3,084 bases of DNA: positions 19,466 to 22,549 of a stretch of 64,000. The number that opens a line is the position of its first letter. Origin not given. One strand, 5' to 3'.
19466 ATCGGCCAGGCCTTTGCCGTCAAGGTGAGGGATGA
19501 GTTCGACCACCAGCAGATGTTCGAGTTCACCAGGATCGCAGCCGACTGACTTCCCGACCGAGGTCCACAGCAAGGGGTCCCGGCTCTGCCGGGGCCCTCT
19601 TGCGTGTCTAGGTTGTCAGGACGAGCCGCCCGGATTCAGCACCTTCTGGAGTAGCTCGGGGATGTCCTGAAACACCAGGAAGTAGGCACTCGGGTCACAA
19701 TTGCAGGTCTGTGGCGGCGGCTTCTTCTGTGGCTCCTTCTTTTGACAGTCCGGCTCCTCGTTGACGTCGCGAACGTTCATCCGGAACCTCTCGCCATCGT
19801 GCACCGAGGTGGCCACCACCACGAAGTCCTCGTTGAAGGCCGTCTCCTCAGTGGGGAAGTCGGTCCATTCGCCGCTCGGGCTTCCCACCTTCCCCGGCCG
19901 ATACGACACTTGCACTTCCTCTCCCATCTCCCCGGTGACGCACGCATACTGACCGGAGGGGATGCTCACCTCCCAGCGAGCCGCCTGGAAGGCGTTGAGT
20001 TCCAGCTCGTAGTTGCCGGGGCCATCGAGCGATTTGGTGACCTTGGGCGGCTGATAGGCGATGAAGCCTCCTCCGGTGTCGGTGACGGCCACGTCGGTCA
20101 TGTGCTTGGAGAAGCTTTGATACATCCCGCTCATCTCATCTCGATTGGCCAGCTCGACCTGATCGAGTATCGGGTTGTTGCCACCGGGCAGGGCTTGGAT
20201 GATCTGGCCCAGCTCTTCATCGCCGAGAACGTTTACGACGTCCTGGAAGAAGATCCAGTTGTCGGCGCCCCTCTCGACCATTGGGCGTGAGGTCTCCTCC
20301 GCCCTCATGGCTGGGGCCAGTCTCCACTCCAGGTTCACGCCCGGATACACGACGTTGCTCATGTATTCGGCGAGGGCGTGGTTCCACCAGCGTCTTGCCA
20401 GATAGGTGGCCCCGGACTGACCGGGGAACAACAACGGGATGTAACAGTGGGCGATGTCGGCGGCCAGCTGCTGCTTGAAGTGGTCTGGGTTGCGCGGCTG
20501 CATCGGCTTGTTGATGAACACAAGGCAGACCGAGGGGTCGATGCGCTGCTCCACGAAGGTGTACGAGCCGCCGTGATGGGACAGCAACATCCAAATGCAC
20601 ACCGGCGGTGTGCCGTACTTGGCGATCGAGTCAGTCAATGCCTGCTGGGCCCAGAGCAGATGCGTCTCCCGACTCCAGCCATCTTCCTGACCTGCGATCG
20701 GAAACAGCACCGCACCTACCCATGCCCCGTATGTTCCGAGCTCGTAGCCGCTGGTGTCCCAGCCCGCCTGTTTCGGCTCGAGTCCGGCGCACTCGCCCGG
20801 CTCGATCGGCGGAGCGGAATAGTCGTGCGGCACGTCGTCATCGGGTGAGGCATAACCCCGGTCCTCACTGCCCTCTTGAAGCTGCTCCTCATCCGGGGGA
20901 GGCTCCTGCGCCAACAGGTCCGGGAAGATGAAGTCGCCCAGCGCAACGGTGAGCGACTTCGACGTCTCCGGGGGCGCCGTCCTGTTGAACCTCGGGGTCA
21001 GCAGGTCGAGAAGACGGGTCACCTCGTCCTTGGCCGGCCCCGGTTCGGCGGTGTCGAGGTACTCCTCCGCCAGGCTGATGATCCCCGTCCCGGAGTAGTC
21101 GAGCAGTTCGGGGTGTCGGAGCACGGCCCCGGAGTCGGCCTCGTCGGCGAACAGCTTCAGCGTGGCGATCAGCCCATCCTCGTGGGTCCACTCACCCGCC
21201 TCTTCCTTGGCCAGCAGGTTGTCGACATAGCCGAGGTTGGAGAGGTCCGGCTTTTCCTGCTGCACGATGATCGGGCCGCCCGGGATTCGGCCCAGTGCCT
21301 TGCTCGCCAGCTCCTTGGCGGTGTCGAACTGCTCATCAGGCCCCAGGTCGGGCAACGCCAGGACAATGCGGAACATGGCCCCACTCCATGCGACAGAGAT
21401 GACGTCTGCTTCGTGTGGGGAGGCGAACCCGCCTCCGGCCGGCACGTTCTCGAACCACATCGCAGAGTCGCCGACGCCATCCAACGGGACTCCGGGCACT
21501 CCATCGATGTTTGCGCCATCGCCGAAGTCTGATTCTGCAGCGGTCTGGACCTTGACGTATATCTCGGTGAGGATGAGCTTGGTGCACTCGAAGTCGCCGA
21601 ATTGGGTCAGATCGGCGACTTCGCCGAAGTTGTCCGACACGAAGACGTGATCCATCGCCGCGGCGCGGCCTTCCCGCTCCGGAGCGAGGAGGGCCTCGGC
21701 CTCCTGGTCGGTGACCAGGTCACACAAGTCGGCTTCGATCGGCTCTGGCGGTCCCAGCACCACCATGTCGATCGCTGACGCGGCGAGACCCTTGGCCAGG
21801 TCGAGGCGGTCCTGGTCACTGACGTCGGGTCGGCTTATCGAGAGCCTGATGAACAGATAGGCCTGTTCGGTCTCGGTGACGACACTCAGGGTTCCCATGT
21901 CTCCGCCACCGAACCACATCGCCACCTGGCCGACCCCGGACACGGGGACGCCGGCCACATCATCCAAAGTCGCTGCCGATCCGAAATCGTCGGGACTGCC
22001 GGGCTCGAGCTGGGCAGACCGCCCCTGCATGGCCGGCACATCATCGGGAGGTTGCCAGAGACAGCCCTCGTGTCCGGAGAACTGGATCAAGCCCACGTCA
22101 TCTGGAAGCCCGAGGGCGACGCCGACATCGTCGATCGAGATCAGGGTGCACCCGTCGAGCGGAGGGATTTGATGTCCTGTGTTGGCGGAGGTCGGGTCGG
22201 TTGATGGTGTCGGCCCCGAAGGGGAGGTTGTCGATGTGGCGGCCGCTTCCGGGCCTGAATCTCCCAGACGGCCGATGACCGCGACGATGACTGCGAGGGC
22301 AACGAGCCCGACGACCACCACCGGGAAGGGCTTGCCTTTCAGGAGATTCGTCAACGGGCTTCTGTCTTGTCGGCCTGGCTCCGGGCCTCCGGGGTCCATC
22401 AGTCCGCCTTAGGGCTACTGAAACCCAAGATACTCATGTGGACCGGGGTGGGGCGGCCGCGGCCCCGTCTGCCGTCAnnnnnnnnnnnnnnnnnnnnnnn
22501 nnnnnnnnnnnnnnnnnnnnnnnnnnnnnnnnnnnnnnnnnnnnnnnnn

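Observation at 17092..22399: ECF sigma/anti-sigma operon whose anti-sigma sensor module is duplicated as a divergently encoded secreted protein, next to a 927-aa membrane protein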

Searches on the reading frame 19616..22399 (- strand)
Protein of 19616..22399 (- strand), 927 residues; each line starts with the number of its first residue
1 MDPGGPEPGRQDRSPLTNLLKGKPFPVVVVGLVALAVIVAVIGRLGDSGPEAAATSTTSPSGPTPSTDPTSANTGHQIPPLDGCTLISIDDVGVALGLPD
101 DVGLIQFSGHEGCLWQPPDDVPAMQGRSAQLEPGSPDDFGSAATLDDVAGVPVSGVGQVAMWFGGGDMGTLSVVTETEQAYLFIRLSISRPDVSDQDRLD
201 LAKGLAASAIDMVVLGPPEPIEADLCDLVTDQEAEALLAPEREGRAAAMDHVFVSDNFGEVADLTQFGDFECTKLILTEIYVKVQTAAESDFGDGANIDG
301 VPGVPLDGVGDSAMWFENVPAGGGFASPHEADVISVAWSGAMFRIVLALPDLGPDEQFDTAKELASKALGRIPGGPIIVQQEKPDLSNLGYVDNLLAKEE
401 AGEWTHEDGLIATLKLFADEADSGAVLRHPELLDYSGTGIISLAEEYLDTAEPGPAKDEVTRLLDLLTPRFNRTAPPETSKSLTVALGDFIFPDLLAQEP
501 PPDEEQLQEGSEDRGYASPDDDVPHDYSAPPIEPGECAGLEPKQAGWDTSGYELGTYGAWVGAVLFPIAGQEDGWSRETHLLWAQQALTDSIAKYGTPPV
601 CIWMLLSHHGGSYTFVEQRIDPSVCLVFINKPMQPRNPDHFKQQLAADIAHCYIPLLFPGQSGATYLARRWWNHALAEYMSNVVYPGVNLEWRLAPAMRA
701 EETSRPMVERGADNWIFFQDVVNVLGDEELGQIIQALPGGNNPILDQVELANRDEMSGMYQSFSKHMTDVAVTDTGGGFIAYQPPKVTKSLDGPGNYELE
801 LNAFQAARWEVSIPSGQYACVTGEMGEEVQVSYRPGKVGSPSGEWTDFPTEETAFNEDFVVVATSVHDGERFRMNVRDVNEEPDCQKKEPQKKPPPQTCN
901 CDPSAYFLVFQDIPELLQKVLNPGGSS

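Call 4: search_protein_families(library=pfam, proteins=[window:19616-22399:-], max_evalue=0.1)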
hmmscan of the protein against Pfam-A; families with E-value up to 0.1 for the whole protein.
window:19616-22399:- (927 aa): 1 family
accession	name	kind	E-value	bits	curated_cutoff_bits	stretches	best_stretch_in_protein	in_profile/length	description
PF12079.13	DUF3558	-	0.00029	21.3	34.1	1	48-134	11-93/173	Protein of unknown function (DUF3558)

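Call 7: search_protein_families(library=ncbifam, proteins=[window:19616-22399:-], max_evalue=0.01)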
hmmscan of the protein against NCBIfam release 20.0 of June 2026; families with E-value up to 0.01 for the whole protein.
window:19616-22399:- (927 aa): 0 families

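Call 30: search_solved_structures(query=window:19616-22399:-, max_evalue=1)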
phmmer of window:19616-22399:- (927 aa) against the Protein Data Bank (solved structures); distinct sequences matched with E-value up to 1: 0.

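Call 31: find_homologous_proteins(query=window:19616-22399:-)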
Query window:19616-22399:- (927 aa): 21 proteins with E <= 0.001 among 8000 candidates.
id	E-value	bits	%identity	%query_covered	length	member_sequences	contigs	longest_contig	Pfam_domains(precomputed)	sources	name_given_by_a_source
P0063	0.0e+0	2148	100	100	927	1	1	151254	-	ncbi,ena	-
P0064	0.0e+0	1789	84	100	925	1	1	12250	-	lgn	-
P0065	0.0e+0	1688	78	100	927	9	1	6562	-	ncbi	ncbi:MAG: hypothetical protein WA726_09055 [Acidimicrobiia bacterium]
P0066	0.0e+0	1428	68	100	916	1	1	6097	-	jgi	jgi:hypothetical protein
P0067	0.0e+0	1216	58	100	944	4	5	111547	-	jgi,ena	-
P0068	0.0e+0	1181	57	100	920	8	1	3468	-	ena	-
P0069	0.0e+0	1177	59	99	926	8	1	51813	-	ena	-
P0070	0.0e+0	1133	57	97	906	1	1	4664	-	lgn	-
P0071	0.0e+0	1121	56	98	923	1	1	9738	PF12079.14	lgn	-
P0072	0.0e+0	1018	51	99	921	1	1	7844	PF12079.14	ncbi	-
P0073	7.3e-234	797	57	70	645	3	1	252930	-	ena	-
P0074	4.2e-221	755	43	100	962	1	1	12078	-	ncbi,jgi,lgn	-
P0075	1.7e-207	710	43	100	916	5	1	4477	-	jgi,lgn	jgi:hypothetical protein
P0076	5.2e-204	698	40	99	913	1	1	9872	-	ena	-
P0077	2.8e-196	673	53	64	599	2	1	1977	-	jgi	jgi:hypothetical protein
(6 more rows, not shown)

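Call 32: find_encoding_contigs(protein=P0064, flank=8000, max_places=2)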
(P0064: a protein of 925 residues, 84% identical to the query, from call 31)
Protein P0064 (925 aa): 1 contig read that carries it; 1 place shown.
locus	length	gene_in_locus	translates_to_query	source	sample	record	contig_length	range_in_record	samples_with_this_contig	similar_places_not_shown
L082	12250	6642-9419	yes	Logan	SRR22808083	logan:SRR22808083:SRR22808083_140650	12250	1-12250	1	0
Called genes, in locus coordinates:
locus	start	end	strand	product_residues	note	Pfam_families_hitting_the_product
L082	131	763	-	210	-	-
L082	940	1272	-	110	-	PF00903:Glyoxalase, PF18029:Glyoxalase_6 (weak)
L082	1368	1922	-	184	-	-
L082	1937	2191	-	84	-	PF11746:DUF3303 (weak), PF14026:SCO4226-like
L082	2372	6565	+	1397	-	PF00486:Trans_reg_C, PF03704:BTAD, PF13191:AAA_16, PF13424:TPR_12 (weak), PF00496:SBP_bac_5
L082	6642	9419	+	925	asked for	-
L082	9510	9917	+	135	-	PF03795:YCII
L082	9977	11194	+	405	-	PF04542:Sigma70_r2 (weak), PF08281:Sigma70_r4_2 (weak), PF20239:DUF6596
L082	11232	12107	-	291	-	PF09136:Glucodextran_B (weak), PF17936:Big_6 (faint)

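Call 33: find_encoding_contigs(protein=P0067, flank=8000, max_places=2)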
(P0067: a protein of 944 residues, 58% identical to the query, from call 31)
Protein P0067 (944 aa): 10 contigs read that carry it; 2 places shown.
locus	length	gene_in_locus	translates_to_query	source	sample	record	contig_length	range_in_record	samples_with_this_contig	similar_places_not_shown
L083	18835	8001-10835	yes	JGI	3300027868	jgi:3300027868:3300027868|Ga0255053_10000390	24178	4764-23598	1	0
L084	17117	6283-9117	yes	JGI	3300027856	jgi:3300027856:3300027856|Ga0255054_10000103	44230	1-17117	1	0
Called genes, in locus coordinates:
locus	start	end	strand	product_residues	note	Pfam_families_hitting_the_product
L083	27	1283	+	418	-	PF01946:Thi4 (weak), PF01266:DAO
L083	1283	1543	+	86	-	PF04267:SoxD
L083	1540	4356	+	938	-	PF13510:Fer2_4, PF00890:FAD_binding_2, PF07992:Pyr_redox_2 (faint), PF12831:FAD_oxidored, PF17806:SO_alpha_A3, PF01571:GCV_T, PF08669:GCV_T_C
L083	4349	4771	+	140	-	-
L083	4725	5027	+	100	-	-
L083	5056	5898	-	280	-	PF01209:Ubie_methyltran, PF13847:Methyltransf_31, PF08241:Methyltransf_11, PF08242:Methyltransf_12, PF13649:Methyltransf_25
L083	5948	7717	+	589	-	PF01268:FTHFS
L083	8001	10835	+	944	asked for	-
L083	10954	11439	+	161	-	-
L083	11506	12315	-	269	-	PF02634:FdhD-NarQ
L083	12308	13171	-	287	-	PF13510:Fer2_4, PF12838:Fer4_7, PF22117:Fer4_Nqo3, PF13187:Fer4_9 (weak), PF00037:Fer4 (weak), PF04879:Molybdop_Fe4S4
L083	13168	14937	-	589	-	PF01257:2Fe-2S_thioredx, PF01512:Complex1_51K, PF10531:SLBB, PF22461:SLBB_2 (weak), PF10589:NADH_4Fe-4S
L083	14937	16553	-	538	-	PF00384:Molybdopterin, PF01568:Molydop_binding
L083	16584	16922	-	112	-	PF00384:Molybdopterin (weak)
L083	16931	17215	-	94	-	PF00702:Hydrolase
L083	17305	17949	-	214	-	PF00072:Response_reg, PF08281:Sigma70_r4_2 (weak), PF00196:GerE, PF04545:Sigma70_r4 (weak)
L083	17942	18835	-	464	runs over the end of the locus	PF07730:HisKA_3 (weak), PF02518:HATPase_c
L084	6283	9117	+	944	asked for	-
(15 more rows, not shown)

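Call 34: find_encoding_contigs(protein=P0069, flank=8000, max_places=2)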
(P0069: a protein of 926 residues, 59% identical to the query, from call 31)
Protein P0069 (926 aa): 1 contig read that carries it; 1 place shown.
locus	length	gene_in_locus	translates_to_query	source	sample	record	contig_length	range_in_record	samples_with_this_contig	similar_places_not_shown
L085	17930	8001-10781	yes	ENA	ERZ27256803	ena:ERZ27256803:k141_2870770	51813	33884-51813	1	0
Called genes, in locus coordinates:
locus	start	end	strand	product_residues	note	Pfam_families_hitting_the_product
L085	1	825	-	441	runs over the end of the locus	PF26686:DUF8575 (weak)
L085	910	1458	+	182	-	-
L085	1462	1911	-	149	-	-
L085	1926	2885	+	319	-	PF13354:Beta-lactamase2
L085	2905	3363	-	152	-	PF22381:Staph_reg_Sar_Rot (weak), PF01047:MarR, PF12802:MarR_2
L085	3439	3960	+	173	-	PF00903:Glyoxalase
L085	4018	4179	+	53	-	PF13564:DoxX_2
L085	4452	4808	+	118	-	PF03795:YCII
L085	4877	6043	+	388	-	PF04542:Sigma70_r2, PF08281:Sigma70_r4_2, PF20239:DUF6596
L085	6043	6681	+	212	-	-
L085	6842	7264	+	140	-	PF08281:Sigma70_r4_2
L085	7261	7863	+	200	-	-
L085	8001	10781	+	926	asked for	-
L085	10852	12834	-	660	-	PF00999:Na_H_Exchanger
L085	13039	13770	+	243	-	PF03976:PPK2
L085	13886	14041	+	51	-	-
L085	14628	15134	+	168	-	-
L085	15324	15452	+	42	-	-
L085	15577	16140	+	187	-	PF04542:Sigma70_r2 (weak), PF08281:Sigma70_r4_2, PF04545:Sigma70_r4 (weak)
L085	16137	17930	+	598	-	?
